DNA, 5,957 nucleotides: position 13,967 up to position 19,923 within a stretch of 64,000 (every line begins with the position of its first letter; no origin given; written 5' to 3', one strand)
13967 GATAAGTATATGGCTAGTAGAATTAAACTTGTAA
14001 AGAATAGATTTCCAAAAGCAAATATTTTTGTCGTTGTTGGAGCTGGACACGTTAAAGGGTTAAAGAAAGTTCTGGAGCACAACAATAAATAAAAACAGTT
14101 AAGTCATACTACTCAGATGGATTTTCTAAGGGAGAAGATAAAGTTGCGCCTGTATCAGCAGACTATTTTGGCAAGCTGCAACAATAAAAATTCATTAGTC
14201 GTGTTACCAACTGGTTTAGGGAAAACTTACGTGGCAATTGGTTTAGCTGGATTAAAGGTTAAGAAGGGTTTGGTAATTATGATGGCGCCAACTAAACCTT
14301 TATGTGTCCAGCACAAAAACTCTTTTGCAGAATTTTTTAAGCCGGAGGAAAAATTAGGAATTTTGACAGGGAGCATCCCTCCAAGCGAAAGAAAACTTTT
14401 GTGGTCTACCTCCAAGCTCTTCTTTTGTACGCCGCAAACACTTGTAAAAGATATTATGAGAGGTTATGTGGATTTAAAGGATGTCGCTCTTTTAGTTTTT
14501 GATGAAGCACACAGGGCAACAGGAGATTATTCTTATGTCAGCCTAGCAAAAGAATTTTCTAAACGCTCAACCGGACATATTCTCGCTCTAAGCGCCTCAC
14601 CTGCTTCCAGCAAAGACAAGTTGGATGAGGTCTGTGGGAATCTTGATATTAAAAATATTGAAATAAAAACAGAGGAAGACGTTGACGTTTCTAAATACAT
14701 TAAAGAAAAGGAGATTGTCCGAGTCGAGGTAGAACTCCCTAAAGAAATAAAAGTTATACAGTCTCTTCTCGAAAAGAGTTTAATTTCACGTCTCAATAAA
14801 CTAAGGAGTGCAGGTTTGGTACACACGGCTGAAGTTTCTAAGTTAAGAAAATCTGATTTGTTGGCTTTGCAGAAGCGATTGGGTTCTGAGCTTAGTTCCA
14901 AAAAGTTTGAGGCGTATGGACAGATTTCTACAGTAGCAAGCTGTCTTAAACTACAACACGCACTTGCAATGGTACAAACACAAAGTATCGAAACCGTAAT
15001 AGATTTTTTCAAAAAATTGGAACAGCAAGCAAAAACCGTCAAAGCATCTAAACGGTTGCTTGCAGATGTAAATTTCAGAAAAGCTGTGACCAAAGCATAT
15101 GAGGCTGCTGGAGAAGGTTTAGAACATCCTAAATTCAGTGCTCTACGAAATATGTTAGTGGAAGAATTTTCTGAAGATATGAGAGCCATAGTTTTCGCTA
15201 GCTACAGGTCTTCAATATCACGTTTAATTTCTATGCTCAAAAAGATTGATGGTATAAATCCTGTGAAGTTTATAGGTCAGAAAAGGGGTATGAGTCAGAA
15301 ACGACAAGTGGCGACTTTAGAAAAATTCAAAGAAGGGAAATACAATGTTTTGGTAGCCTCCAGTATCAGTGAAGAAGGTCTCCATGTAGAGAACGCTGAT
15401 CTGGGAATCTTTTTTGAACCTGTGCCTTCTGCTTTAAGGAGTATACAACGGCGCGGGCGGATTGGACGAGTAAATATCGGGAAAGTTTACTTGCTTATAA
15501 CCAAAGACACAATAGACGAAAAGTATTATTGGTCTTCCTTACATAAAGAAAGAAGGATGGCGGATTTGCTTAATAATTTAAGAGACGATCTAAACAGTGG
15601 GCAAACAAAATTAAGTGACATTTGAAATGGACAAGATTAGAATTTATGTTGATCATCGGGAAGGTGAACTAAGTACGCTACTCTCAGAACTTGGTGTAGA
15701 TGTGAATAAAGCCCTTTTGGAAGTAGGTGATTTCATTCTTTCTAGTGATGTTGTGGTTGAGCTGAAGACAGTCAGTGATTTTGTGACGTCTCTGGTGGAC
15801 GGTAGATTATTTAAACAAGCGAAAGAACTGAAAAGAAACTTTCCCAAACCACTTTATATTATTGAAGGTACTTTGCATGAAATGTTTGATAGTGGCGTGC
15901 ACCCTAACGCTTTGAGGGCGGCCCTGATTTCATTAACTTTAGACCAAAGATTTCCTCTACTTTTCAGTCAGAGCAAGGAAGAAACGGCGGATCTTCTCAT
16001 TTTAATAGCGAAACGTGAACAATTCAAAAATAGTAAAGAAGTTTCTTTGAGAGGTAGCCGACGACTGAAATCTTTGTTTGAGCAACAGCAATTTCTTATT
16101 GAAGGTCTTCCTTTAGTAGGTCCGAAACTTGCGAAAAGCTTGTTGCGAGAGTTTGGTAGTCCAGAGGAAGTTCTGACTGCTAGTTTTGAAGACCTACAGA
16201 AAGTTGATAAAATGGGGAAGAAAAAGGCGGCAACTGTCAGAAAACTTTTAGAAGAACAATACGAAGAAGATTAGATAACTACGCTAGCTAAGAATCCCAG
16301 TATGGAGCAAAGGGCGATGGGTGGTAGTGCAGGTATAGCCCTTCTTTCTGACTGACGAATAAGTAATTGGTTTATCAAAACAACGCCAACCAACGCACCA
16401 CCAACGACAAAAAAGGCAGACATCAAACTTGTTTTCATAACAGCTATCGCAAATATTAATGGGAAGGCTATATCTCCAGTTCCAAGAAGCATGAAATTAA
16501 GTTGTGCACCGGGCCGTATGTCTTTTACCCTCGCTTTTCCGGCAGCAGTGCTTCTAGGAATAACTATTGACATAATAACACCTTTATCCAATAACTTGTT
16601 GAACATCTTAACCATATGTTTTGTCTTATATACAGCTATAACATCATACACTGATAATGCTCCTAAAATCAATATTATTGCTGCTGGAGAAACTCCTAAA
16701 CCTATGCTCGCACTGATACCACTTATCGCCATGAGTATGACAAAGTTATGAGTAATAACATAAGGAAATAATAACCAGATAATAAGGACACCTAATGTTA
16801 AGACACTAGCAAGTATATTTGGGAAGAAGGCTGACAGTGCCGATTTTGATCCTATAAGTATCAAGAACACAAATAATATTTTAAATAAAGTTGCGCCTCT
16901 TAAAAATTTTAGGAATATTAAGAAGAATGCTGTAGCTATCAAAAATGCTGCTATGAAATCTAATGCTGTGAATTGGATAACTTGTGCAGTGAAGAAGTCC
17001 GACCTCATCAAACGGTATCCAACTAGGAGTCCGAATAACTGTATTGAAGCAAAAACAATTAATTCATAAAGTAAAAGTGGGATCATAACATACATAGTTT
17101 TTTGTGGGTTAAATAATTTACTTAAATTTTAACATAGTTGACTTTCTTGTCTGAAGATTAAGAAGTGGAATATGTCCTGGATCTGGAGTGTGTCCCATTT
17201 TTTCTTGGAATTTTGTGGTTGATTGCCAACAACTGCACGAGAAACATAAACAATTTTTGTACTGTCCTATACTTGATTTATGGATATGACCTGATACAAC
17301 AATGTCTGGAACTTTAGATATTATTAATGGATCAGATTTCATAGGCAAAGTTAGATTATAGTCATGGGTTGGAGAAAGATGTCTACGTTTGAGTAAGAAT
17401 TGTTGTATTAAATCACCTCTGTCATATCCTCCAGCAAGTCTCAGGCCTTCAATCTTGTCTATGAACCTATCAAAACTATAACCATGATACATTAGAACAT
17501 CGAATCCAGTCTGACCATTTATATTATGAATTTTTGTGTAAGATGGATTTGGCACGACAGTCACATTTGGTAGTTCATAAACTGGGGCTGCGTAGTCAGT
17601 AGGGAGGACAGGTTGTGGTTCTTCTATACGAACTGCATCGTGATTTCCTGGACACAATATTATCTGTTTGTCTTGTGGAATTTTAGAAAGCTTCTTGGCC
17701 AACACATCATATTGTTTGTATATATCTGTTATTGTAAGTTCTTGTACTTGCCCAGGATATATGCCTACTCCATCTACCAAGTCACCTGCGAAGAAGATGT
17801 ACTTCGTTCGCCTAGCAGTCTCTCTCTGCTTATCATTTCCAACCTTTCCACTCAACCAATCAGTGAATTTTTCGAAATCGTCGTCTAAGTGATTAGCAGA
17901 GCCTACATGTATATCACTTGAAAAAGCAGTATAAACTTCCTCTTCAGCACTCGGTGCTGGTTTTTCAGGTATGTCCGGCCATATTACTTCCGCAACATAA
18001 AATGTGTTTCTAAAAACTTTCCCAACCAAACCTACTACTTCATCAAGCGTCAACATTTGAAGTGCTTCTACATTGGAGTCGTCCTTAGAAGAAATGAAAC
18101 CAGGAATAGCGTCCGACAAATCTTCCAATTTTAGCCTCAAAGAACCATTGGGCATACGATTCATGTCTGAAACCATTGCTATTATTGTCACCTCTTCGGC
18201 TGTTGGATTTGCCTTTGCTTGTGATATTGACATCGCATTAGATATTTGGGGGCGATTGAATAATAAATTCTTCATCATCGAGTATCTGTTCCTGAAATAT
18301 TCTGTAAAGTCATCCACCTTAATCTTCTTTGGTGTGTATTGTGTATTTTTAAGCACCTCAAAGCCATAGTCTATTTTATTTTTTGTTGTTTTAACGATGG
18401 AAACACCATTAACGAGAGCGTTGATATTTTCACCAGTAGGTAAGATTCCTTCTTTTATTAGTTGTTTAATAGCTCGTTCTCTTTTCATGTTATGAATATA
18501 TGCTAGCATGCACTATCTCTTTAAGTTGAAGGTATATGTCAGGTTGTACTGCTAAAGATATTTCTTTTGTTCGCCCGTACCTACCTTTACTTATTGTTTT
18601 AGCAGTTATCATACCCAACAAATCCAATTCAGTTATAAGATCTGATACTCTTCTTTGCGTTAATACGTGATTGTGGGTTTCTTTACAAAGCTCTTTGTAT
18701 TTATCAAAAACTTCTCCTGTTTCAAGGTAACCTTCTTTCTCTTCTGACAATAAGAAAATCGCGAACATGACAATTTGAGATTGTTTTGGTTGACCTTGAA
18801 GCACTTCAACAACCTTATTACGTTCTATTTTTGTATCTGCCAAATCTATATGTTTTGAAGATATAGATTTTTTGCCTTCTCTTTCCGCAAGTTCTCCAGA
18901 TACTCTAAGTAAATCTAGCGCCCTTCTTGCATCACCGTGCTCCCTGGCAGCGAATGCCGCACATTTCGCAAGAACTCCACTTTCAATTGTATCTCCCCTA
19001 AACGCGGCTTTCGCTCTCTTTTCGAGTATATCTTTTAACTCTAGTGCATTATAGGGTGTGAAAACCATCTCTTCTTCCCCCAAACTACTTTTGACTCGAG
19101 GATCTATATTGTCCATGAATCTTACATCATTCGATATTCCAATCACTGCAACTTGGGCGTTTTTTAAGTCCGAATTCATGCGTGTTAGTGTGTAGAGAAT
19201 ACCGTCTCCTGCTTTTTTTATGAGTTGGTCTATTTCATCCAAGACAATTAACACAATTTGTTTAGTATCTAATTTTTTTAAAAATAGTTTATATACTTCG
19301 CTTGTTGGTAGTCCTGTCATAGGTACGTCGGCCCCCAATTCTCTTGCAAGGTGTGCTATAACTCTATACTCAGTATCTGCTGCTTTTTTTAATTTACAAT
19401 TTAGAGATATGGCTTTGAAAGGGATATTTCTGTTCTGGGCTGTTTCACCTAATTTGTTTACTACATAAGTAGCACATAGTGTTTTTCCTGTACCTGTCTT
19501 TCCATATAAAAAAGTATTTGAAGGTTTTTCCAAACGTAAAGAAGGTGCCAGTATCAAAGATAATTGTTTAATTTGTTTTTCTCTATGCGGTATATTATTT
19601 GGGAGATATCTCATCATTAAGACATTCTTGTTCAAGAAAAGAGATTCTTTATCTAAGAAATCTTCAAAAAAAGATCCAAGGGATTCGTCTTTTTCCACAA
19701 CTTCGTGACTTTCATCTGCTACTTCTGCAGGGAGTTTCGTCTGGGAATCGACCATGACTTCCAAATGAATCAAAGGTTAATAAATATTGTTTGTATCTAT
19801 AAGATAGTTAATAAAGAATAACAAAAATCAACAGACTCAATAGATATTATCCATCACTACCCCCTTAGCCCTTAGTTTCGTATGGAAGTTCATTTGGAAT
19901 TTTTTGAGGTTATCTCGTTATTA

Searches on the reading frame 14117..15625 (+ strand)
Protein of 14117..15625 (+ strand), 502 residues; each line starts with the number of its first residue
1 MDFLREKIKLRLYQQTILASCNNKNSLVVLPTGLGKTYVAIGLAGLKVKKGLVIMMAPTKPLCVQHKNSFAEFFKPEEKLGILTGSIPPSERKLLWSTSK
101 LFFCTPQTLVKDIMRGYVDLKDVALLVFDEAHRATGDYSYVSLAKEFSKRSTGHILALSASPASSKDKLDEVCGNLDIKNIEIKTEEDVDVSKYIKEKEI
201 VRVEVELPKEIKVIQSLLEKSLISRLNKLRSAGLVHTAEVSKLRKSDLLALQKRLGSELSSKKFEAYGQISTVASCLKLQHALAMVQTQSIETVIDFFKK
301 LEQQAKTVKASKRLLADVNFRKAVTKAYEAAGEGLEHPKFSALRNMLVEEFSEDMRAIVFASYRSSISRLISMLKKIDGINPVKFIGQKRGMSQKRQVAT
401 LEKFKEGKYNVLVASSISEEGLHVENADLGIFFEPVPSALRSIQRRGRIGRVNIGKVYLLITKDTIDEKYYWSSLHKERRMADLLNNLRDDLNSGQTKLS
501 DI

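Call 10: search_protein_families(library=pfam, proteins=[window:14117-15625:+], max_evalue=0.0001)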
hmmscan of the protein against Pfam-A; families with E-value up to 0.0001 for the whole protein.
window:14117-15625:+ (502 aa): 4 families
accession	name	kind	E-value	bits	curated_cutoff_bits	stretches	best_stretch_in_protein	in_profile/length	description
PF00270.35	DEAD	-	1.7e-21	77.1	26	1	14-165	4-163/167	DEAD/DEAH box helicase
PF00271.37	Helicase_C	-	1.9e-19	70.4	23.5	1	339-452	2-109/110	Helicase conserved C-terminal domain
PF04851.21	ResIII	-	9.4e-19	68.4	22.5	1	7-162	1-162/164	Type III restriction enzyme, res subunit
PF21210.2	RNA_helicase_helical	-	8.6e-14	52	27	1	222-324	4-107/108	Putative ATP-dependent RNA helicase, helical bundle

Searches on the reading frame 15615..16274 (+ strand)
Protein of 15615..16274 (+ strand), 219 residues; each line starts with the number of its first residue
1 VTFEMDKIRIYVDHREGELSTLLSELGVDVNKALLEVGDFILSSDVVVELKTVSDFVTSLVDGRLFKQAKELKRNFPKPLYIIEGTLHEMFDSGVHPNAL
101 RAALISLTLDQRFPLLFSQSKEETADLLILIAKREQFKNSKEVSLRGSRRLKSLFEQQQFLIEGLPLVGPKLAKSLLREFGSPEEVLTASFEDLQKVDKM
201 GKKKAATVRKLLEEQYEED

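Call 11: search_protein_families(library=pfam, proteins=[window:15615-16274:+], max_evalue=0.0001)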
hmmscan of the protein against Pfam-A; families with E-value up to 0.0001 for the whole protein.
window:15615-16274:+ (219 aa): 4 families
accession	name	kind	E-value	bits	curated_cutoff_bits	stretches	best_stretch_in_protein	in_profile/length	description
PF02732.21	ERCC4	-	8.1e-31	107.2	24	1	12-128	1-137/140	ERCC4 domain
PF12826.13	HHH_2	-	4.8e-09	36.7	27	1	164-214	7-57/64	Helix-hairpin-helix motif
PF14520.12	HHH_5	-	7.9e-09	36.3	27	1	164-208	6-51/57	Helix-hairpin-helix domain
PF00633.29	HHH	-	3e-05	24.1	24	0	184-209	3-28/30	Helix-hairpin-helix motif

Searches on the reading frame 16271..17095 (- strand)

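Call 11: search_protein_families(library=pfam, proteins=[window:16271-17095:-], max_evalue=0.0001)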
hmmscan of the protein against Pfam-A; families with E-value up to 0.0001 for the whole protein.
window:16271-17095:- (274 aa): 1 family
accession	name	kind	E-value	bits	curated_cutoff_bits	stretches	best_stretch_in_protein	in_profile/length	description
PF06550.16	SPP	-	3.1e-16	60.2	23.9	1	45-273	36-279/283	Signal-peptide peptidase, presenilin aspartyl protease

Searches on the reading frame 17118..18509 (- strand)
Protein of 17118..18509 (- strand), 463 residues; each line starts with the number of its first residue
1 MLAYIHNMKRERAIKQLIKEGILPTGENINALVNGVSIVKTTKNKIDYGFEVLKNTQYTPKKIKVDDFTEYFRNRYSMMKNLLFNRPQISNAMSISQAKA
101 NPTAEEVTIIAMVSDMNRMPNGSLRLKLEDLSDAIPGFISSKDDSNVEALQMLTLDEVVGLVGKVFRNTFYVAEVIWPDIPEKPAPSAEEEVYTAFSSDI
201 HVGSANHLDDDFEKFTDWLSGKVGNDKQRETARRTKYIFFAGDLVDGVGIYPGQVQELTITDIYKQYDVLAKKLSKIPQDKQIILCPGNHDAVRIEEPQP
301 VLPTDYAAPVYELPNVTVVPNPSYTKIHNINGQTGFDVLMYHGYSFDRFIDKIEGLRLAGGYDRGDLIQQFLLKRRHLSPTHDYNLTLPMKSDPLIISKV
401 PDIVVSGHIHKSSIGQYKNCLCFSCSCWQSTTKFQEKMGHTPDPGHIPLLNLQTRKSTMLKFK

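Call 11: search_protein_families(library=pfam, proteins=[window:17118-18509:-], max_evalue=0.0001)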
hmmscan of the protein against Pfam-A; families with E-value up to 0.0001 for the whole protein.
window:17118-18509:- (463 aa): 2 families
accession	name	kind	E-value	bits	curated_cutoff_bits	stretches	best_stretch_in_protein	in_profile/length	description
PF00149.33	Metallophos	-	1.3e-10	42.5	21.5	1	195-411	4-190/191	Calcineurin-like phosphoesterase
PF04042.21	DNA_pol_E_B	-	4.7e-07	29.9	29.1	1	196-408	3-203/210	DNA polymerase alpha/epsilon subunit B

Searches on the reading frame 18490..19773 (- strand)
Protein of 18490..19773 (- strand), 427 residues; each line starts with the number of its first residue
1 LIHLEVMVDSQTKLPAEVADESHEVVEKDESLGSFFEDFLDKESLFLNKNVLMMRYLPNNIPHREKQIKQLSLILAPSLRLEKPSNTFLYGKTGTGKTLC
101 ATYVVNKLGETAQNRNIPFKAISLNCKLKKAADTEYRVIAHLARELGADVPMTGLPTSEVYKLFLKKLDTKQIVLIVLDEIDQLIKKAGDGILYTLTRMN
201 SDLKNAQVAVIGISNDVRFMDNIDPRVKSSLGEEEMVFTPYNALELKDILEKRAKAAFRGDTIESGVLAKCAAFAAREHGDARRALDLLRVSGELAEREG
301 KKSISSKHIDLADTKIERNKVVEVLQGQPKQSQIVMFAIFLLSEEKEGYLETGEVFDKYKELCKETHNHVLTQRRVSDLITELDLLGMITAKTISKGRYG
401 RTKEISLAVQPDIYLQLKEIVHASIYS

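Call 11: search_protein_families(library=pfam, proteins=[window:18490-19773:-], max_evalue=0.0001)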
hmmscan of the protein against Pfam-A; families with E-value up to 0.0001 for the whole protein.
window:18490-19773:- (427 aa): 8 families
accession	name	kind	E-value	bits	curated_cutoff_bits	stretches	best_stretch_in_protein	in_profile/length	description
PF09079.17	Cdc6_C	-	6.4e-26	90.6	25.1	1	323-413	1-92/96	CDC6, C terminal winged helix domain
PF22703.2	Cdc6_lid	-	2.1e-24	85.6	27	1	247-312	1-66/68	Cdc6 AAA+ ATPase-type lid domain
PF13401.12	AAA_22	-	1.9e-11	44.8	27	1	84-213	5-123/130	AAA domain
PF00004.35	AAA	-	6.7e-11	43.2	21.2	1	88-228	2-119/131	ATPase family associated with various cellular activities (AAA)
PF13191.12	AAA_16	-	1.9e-07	32.1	32.6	1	62-199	3-158/167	AAA ATPase domain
PF22606.2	Cdc6-ORC-like_ATPase_lid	-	4.1e-05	23.8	27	1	241-299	1-59/60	Cdc6/ORC-like, ATPase lid domain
PF00270.35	DEAD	-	5.8e-05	23.3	26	0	83-211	13-154/167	DEAD/DEAH box helicase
PF01637.24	ATPase_2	-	9.3e-05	22.8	33.2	0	64-207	4-147/225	ATPase domain predominantly from Archaea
